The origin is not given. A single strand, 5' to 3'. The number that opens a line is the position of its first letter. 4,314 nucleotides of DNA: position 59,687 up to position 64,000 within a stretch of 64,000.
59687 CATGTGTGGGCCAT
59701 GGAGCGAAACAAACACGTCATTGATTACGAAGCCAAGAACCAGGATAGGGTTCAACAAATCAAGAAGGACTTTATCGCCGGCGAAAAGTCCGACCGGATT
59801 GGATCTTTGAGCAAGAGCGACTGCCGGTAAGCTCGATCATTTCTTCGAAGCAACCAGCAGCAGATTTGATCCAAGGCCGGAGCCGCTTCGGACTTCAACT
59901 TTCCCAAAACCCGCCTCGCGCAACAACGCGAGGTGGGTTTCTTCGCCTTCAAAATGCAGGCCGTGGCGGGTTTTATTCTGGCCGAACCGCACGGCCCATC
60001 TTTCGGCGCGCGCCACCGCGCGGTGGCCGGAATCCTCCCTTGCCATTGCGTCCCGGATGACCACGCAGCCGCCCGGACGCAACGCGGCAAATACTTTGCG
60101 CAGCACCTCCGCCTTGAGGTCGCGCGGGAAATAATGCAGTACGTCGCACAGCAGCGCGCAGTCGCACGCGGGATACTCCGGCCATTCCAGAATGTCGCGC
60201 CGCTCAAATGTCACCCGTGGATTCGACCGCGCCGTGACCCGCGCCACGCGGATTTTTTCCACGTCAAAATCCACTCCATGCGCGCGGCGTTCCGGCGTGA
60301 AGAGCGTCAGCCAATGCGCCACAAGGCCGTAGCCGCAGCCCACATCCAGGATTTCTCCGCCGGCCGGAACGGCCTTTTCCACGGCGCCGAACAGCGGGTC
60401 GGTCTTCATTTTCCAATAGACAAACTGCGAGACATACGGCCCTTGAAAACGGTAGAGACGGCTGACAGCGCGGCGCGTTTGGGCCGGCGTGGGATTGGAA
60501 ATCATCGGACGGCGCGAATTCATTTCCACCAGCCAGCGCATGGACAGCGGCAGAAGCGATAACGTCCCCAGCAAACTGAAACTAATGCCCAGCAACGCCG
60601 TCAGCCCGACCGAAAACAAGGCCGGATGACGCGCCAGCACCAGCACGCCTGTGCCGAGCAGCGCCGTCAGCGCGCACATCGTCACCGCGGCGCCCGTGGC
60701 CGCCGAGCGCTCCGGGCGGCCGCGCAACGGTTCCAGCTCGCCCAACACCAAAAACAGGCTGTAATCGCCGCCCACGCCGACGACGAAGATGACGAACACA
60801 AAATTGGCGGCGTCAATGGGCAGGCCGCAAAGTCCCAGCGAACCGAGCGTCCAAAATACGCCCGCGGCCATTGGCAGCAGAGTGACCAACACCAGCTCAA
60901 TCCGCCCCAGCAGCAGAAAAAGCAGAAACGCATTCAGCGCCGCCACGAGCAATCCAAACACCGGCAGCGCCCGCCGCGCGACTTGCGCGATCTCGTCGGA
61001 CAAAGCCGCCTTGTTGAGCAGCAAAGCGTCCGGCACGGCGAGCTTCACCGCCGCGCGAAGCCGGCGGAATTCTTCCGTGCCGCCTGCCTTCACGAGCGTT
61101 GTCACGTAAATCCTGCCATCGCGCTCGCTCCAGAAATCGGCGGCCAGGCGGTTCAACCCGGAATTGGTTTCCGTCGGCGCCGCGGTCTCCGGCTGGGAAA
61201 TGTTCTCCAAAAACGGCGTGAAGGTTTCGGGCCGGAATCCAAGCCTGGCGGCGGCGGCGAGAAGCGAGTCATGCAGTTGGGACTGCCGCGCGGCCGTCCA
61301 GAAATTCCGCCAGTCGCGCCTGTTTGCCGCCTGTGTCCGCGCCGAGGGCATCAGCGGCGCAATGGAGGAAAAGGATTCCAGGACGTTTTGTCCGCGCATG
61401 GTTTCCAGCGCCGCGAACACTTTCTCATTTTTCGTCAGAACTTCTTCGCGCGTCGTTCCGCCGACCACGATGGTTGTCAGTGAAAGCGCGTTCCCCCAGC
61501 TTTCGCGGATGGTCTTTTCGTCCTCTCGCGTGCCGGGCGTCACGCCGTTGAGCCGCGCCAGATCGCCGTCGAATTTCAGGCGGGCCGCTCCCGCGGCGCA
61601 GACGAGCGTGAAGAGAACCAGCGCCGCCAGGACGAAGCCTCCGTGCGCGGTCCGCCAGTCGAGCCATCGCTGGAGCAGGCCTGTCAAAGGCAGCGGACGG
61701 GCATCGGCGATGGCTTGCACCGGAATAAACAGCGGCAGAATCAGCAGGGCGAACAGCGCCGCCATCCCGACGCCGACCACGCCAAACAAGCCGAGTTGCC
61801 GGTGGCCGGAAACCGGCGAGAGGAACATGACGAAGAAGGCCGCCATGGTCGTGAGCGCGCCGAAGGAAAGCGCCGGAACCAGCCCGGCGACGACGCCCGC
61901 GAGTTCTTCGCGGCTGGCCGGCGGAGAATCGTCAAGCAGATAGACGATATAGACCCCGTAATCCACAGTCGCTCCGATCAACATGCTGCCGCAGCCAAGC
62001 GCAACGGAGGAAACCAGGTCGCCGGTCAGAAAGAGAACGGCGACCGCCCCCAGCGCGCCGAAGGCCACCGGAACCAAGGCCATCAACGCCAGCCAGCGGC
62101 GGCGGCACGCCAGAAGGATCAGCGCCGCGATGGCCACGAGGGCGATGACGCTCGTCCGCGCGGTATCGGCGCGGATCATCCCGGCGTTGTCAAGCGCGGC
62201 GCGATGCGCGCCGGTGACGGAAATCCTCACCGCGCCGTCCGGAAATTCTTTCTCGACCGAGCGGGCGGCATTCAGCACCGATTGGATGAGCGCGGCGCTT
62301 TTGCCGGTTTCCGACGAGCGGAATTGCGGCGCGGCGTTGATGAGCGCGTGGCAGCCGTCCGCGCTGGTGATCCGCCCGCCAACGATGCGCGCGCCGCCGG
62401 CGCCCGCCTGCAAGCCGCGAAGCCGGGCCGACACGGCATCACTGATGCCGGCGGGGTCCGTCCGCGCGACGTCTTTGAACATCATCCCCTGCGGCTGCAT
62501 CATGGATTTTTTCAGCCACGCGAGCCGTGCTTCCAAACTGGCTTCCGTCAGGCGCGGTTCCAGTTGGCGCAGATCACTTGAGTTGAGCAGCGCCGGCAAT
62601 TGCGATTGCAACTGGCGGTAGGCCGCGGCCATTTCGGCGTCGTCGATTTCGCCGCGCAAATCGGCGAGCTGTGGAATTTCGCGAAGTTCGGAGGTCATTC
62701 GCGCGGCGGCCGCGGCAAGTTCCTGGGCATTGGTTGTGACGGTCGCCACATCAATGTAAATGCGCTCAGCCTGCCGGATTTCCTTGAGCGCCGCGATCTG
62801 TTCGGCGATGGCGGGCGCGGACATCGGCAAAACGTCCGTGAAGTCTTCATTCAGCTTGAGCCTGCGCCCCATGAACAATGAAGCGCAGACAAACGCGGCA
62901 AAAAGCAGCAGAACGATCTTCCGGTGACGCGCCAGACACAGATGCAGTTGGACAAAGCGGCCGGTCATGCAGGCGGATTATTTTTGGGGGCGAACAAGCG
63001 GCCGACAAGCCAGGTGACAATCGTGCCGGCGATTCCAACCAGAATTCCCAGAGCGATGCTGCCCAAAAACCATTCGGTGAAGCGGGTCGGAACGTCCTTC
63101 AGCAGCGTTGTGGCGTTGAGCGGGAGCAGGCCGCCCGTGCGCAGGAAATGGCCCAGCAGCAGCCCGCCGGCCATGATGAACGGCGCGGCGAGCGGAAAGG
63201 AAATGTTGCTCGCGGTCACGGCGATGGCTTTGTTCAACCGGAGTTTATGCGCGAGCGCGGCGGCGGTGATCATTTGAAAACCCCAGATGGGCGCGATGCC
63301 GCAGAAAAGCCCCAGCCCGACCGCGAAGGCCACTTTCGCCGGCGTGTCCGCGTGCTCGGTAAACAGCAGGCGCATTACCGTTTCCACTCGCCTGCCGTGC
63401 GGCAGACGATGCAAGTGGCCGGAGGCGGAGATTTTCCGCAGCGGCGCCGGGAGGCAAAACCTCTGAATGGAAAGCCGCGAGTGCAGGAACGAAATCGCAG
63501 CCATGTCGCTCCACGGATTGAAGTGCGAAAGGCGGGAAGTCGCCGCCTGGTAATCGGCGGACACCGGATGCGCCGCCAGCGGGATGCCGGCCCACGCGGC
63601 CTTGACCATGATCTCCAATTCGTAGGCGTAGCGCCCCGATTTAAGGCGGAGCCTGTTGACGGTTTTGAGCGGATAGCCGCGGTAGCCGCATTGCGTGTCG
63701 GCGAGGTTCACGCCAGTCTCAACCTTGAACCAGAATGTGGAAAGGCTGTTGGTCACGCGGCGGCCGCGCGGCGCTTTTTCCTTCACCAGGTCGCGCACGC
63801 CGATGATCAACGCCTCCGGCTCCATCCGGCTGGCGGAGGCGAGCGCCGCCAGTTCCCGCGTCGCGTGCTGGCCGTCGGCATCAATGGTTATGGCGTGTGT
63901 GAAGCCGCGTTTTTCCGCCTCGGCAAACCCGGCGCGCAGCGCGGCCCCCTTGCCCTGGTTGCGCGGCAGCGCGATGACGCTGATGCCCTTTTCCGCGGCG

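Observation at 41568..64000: Large aryl-polyene/flexirubin-type lipid biosynthetic gene cluster with a halogenase and several atypical additions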

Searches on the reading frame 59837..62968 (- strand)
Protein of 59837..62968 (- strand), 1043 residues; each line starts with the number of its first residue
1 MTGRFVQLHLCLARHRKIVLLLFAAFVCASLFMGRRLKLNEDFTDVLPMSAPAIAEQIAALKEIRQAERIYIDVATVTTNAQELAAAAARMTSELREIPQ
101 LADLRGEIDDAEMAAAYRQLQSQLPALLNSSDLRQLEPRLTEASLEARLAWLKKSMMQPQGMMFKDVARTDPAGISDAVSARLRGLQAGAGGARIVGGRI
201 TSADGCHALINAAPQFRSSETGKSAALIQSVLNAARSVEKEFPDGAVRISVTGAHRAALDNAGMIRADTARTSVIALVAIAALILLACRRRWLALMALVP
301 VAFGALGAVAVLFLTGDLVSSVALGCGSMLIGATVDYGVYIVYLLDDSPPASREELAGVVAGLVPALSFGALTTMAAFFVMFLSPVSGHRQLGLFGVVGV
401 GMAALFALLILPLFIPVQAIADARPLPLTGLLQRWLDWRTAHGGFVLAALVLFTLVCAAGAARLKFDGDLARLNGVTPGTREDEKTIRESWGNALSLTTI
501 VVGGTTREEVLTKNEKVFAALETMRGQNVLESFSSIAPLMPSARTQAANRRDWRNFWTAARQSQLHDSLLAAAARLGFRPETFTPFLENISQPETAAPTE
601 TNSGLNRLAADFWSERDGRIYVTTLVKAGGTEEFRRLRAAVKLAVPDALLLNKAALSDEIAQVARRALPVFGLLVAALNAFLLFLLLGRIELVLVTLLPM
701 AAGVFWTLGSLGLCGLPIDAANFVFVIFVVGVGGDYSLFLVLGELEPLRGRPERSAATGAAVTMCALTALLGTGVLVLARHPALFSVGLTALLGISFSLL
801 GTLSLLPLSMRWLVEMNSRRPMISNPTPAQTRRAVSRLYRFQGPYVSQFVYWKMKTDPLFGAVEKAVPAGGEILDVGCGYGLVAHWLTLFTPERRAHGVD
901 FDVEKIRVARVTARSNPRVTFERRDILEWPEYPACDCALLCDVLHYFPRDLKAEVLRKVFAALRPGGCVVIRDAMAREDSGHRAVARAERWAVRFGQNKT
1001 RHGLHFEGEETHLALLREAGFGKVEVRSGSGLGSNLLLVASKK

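Call 6: search_protein_families(library=pfam, proteins=[window:59837-62968:-], max_evalue=0.01)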
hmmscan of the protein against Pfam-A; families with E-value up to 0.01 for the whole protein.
window:59837-62968:- (1043 aa): 9 families
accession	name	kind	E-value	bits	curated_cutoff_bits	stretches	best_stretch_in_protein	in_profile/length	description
PF03176.21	MMPL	-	9.1e-18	64.7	20.5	2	634-810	107-299/333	MMPL family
PF13649.12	Methyltransf_25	-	2.5e-15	57.3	27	1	873-967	1-97/97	Methyltransferase domain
PF13489.12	Methyltransf_23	-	5.2e-13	49.5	27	1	868-1025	21-163/164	Methyltransferase domain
PF08242.18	Methyltransf_12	-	1.1e-12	49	30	1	874-968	1-97/98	Methyltransferase domain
PF13847.12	Methyltransf_31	-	1.3e-12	48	27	1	870-977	4-115/145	Methyltransferase domain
PF08241.18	Methyltransf_11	-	3.4e-10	40.9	21.2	1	874-971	1-95/95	Methyltransferase domain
PF00891.24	Methyltransf_2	-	1.9e-07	31.1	22.3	1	872-983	65-176/210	O-methyltransferase domain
PF05175.20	MTS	-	8.6e-07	29.2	23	1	869-928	31-92/170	Methyltransferase small domain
PF01739.24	CheR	-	0.00027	20.9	27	1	910-971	111-173/195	CheR methyltransferase, SAM binding domain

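Call 8: find_encoding_contigs(protein=window:59837-62968:-, flank=10000, max_places=6)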
Protein window:59837-62968:- (1043 aa): 24 contigs read that carry it; 2 places shown.
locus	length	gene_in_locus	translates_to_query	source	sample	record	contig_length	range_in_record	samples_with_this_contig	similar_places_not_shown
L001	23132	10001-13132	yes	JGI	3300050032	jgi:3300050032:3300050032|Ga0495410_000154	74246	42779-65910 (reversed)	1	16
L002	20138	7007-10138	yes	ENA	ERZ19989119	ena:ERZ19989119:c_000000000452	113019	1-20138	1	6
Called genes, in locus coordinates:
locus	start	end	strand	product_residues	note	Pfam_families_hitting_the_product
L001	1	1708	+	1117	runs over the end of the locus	PF03176:MMPL, PF03279:Lip_A_acyltrans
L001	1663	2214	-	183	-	-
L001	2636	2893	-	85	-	-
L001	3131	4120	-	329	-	PF17728:BsuBI_PstI_RE_N, PF06616:BsuBI_PstI_RE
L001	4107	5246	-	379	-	PF07669:Eco57I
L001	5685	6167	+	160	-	-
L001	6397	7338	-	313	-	PF26995:DUF8321, PF26997:DUF8322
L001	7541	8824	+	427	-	PF00501:AMP-binding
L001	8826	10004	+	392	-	PF00535:Glycos_transf_2, PF09835:DUF2062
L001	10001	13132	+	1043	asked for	PF03176:MMPL, PF00891:Methyltransf_2 (weak), PF05175:MTS (weak), PF08241:Methyltransf_11, PF08242:Methyltransf_12, PF13489:Methyltransf_23, PF13649:Methyltransf_25, PF13847:Methyltransf_31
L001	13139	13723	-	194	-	-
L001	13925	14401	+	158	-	-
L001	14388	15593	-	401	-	PF00144:Beta-lactamase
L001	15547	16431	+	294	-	PF03548:LolA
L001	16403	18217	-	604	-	PF04820:Trp_halogenase (weak)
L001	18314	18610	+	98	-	PF00550:PP-binding (weak)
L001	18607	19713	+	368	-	PF01571:GCV_T, PF08669:GCV_T_C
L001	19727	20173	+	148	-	PF13279:4HBT_2, PF03061:4HBT (weak)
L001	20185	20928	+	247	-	PF00106:adh_short, PF08659:KR, PF13561:adh_short_C2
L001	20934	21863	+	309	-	PF00698:Acyl_transf_1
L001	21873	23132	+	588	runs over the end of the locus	PF00583:Acetyltransf_1 (faint), PF00155:Aminotran_1_2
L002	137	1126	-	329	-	PF17728:BsuBI_PstI_RE_N, PF06616:BsuBI_PstI_RE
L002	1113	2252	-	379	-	PF07669:Eco57I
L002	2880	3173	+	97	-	-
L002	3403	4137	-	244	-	PF26995:DUF8321, PF26997:DUF8322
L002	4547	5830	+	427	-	PF00501:AMP-binding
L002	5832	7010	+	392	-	PF00535:Glycos_transf_2, PF09835:DUF2062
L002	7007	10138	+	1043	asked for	PF03176:MMPL, PF00891:Methyltransf_2 (weak), PF05175:MTS (weak), PF08241:Methyltransf_11, PF08242:Methyltransf_12, PF13489:Methyltransf_23, PF13649:Methyltransf_25, PF13847:Methyltransf_31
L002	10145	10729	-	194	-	-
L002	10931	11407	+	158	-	-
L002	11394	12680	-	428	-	PF00144:Beta-lactamase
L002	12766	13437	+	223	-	PF03548:LolA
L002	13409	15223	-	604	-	PF04820:Trp_halogenase (weak)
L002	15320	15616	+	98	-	PF00550:PP-binding (weak)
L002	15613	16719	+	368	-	PF01571:GCV_T, PF08669:GCV_T_C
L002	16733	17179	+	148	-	PF13279:4HBT_2, PF03061:4HBT (weak)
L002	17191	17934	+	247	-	PF00106:adh_short, PF08659:KR, PF13561:adh_short_C2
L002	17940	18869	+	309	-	PF00698:Acyl_transf_1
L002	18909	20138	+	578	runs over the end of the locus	PF00583:Acetyltransf_1 (faint), PF00155:Aminotran_1_2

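Call 28: search_protein_families(library=ncbifam, proteins=[L001:7541-8824:+, L001:8826-10004:+, window:59837-62968:-, L001:6397-7338:-], max_evalue=0.001)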
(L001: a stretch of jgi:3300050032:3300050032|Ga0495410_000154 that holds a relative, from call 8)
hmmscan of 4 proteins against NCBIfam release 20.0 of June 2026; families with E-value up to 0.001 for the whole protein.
L001:7541-8824:+ (427 aa): 17 families
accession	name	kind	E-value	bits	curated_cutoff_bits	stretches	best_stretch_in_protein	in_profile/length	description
NF053551.1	FlxY_rubin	equivalog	3.3e-136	454.4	520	1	7-426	5-424/424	flexirubin biosynthesis putative acyl-CoA ligase FlxY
NF045666.1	DVU1553_fam_AMP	equivalog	4.8e-50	170.5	300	1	4-324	16-330/331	DVU_1553 family AMP-dependent CoA ligase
NF041878.1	paak_haloarch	equivalog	4.1e-47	160.7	700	1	6-391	8-391/427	phenylacetate--CoA ligase PaaK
TIGR02155.1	PA_CoA_ligase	equivalog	2e-45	155.1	646.3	1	6-424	3-420/422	phenylacetate--CoA ligase PaaK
TIGR03335.1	F390_ftsA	equivalog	8.2e-29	100.6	458.7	1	24-318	27-323/445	coenzyme F390 synthetase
NF041217.1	BagE_FevW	exception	3.3e-17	62.5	800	1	22-402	24-387/424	bagremycin/ferroverdin synthetase BagE/FevW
TIGR02304.1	aden_form_hyp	equivalog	7.6e-10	38.3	251.9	1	162-365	179-372/430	F390 synthetase-related protein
TIGR01733.1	AA-adenyl-dom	subfamily_domain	1.1e-08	34.3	317.4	1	70-283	116-324/409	amino acid adenylation domain-containing protein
NF004837.0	PRK06187.1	subfamily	2.9e-07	29.1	476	1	70-243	163-325/531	long-chain-fatty-acid--CoA ligase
NF009233.0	PRK12583.1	subfamily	1.2e-06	27.2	832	1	74-209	198-328/558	fatty acid CoA ligase family protein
NF009071.0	PRK12406.1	subfamily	3e-06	26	701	1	77-286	153-359/510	acyl-CoA synthetase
NF006754.0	PRK09274.1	equivalog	3.3e-05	22.2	478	0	156-240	249-327/555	fatty acid CoA ligase family protein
TIGR03098.1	ligase_PEP_1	hypoth_equivalog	0.00011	20.8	592.35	0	72-190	158-271/517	acyl-CoA ligase (AMP-forming), exosortase A system-associated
NF004114.0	PRK05605.1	equivalog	0.00017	20.1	766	1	76-205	220-345/575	long-chain-fatty-acid--CoA ligase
NF004808.0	PRK06155.1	equivalog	0.00052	18.4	722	0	164-281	262-372/542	ATP-dependent acyl-CoA ligase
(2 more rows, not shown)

L001:8826-10004:+ (392 aa): 12 families
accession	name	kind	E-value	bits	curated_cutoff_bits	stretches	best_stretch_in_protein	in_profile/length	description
NF058614.1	PPMAGASynPpgS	equivalog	9.5e-22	77.5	370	1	9-198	4-198/226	polyprenyl-phospho-N-acetylgalactosaminyl synthase PpgS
TIGR04182.1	glyco_TIGR04182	equivalog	5.5e-19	68.6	325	1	7-219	2-212/293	S-layer glycoprotein N-glycosyltransferase AglJ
TIGR03937.1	PgaC_IcaA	equivalog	9.6e-09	34.7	422.3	1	5-91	45-136/407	poly-beta-1,6-N-acetyl-D-glucosamine synthase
TIGR03965.1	mycofact_glyco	equivalog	7.3e-08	31.7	280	1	5-79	74-156/467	mycofactocin biosynthesis glycosyltransferase MftF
NF007986.1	PRK10714.1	equivalog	1.1e-07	31.2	529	1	8-163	9-170/316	undecaprenyl-phosphate 4-deoxy-4-formamido-L-arabinose transferase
NF047382.1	T4SS_eff_BspA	equivalog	5.3e-07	29.6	300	1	266-351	41-126/179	type IV secretion system effector BspA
NF041865.1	EpsU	equivalog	1.9e-06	27.2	700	1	6-158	40-200/394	exopolysaccharide biosynthesis GT2 family glycosyltransferase EpsU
TIGR04283.1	glyco_like_mftF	equivalog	3.7e-05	23.4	182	1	8-79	2-74/221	TIGR04283 family arsenosugar biosynthesis glycosyltransferase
NF041875.1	EPS_EpsD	equivalog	4.2e-05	23.1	370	1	10-115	4-114/325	exopolysaccharide biosynthesis glycosyltransferase EpsD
TIGR01556.1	rhamnosyltran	subfamily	0.00042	19.6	200.55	1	33-116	24-110/281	rhamnosyltransferase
TIGR03546.1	TIGR03546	subfamily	0.00051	20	79.45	1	266-321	14-68/154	TIGR03546 family protein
NF047588.1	GlcsyltransPgfSStrep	equivalog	0.00059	19.1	500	1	22-101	26-106/308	glycosyltransferase PgfS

window:59837-62968:- (1043 aa): 16 families
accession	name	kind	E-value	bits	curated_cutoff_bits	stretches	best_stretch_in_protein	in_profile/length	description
TIGR00921.1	2A067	subfamily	7e-29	100.4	351.9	2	231-413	156-341/733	hydrophobe/amphiphile efflux-3 (HAE3) family transporter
TIGR03480.1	HpnN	hypoth_equivalog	3.4e-23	81.6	751.85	2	613-808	659-854/862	hopanoid biosynthesis associated RND transporter like protein HpnN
TIGR00833.1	actII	subfamily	1.2e-20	73.4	874.7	2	225-414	131-328/910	MMPL family RND transporter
NF052374.1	HopndTporHpnN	equivalog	2.6e-15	55.6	1100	2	610-806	656-850/858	hopanoid transporter HpnN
NF043040.1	corrin_prot_MT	hypoth_equivalog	1.5e-10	40.9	180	1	864-993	36-169/216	corrinoid protein-associated methyltransferase CpaM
NF010703.0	PRK14103.1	equivalog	2.1e-08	33.9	320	1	871-1021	31-177/256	trans-aconitate 2-methyltransferase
NF045667.1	MTase_DVU1556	equivalog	7.6e-08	32.1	155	1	867-1006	20-162/213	DVU_1556 family methyltransferase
NF041537.1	ArsM_AhpD_UU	exception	8.1e-07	28.1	510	1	867-1035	74-236/345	arsenite methyltransferase/AhpD domain selenoprotein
NF038261.1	rhodoquin_RquA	equivalog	8.7e-07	28.9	175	1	846-973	27-155/218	rhodoquinone biosynthesis methyltransferase RquA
TIGR01983.1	UbiG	equivalog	1.3e-06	27.8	102.95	1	853-972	40-152/228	bifunctional 2-polyprenyl-6-hydroxyphenol methylase/3-demethylubiquinol 3-O-methyltransferase UbiG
NF045600.2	BstA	equivalog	2.1e-06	26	1400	0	677-807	760-891/903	sterol transporter cytoplasmic membrane protein BstA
NF041536.1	ArsM_DUF2284_UU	exception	5.9e-06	24.9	575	1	867-1034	74-235/459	arsenite methyltransferase/DUF2284 domain selenoprotein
NF002463.0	PRK01683.1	equivalog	1.3e-05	25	297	1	872-1002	34-163/258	trans-aconitate 2-methyltransferase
TIGR02072.1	BioC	equivalog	0.0003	20.7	184.95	1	872-972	37-133/244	malonyl-ACP O-methyltransferase BioC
NF047649.1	MTase_UXPK_star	exception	0.00089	18.4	460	0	869-1031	77-233/283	methyltransferase/UXPK-star double selenoprotein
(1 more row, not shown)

L001:6397-7338:- (313 aa): 0 families

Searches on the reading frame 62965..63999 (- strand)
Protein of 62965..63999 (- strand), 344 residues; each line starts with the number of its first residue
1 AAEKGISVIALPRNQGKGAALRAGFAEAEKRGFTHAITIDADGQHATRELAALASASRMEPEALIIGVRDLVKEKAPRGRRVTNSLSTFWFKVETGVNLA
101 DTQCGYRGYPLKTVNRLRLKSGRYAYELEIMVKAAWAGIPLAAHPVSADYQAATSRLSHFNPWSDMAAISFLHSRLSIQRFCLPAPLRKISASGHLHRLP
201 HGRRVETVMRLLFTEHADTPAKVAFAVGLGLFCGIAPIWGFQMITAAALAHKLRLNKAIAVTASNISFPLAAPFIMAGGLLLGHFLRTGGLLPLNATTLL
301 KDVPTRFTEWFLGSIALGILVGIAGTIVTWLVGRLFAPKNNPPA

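Call 6: search_protein_families(library=pfam, proteins=[window:62965-63999:-], max_evalue=0.01)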
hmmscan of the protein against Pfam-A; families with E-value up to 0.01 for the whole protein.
window:62965-63999:- (344 aa): 2 families
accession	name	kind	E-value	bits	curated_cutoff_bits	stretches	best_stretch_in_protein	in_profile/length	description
PF09835.14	DUF2062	-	3e-18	66.6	27.4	1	217-334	15-139/147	Uncharacterized protein conserved in bacteria (DUF2062)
PF00535.33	Glycos_transf_2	-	8.8e-09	36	23.3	1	3-89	52-132/168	Glycosyl transferase family 2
